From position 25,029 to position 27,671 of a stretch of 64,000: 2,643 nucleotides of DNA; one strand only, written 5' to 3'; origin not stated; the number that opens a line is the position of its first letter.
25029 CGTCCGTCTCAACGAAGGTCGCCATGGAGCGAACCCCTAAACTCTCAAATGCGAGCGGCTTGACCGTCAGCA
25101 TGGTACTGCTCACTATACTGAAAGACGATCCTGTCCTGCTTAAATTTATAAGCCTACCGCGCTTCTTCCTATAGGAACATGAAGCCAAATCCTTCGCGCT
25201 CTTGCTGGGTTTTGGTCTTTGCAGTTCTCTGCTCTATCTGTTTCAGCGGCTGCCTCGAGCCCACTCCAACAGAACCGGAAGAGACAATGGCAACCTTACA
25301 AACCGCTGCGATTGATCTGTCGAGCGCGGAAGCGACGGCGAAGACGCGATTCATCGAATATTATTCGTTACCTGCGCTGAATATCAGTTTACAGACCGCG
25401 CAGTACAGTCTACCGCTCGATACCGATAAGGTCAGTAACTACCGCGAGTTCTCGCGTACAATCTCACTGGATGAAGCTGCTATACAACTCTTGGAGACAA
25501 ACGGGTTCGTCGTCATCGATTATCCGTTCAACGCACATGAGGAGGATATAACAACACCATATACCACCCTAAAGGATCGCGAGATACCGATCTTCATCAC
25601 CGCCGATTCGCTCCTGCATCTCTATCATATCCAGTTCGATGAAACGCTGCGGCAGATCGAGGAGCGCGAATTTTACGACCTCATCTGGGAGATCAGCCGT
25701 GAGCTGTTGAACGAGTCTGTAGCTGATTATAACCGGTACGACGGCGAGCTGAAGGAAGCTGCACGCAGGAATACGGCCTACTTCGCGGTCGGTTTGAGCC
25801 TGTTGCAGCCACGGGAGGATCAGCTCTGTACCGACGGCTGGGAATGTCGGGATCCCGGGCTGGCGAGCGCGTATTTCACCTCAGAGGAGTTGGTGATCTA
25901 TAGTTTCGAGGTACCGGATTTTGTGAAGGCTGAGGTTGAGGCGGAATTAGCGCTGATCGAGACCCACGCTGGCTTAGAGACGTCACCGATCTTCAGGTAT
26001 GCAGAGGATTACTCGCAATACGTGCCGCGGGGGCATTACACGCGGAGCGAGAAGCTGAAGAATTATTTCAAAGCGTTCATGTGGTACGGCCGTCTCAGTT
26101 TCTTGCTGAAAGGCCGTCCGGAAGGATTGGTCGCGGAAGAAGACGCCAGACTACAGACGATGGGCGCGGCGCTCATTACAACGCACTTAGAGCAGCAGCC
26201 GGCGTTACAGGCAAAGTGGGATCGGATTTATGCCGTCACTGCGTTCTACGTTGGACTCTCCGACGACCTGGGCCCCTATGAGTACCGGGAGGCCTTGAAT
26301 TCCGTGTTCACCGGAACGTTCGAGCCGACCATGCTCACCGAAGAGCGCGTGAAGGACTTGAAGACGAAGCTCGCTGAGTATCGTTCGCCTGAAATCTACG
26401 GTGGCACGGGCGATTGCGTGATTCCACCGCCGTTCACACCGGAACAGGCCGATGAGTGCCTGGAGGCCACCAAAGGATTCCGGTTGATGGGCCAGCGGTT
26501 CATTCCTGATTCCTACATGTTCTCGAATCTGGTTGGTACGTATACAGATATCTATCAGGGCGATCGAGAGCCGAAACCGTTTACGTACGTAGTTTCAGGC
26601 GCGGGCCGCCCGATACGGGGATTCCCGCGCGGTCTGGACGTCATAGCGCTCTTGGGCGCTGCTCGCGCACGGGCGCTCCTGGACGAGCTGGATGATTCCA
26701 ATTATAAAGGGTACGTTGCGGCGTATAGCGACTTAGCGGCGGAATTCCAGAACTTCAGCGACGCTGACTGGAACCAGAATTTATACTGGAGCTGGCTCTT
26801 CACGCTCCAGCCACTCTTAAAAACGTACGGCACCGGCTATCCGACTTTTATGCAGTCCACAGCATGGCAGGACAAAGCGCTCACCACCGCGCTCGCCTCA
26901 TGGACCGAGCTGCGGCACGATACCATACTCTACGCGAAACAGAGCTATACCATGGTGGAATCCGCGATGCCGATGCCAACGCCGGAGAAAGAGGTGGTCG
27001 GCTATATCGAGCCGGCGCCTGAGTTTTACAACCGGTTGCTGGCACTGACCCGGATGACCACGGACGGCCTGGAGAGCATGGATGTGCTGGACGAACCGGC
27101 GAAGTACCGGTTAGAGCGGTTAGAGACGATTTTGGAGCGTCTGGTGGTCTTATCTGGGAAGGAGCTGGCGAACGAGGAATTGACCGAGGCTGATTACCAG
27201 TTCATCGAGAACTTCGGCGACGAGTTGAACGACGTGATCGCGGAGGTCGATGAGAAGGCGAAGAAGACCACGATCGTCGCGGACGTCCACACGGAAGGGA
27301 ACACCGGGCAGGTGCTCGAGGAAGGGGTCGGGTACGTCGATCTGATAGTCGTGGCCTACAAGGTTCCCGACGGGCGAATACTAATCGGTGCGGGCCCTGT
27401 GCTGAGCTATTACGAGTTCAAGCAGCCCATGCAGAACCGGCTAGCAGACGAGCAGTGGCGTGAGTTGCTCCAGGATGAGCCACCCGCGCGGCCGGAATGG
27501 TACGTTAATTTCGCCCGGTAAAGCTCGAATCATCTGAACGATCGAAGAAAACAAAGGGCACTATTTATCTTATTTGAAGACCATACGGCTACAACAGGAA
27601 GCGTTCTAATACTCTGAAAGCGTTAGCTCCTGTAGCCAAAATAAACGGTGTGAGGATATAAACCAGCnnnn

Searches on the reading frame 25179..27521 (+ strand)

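Call 10: search_protein_families(library=ncbifam, proteins=[window:25179-27521:+], max_evalue=0.01)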
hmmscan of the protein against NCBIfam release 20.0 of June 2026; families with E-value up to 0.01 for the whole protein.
window:25179-27521:+ (780 aa): 0 families

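Call 23: search_protein_families(library=pfam, proteins=[window:25179-27521:+], max_evalue=1)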
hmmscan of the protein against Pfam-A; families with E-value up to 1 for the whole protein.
window:25179-27521:+ (780 aa): 1 family
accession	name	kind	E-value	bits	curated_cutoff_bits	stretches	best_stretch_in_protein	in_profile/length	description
PF11369.13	DUF3160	-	5.7e-219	729.2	25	1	99-774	2-631/632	Protein of unknown function (DUF3160)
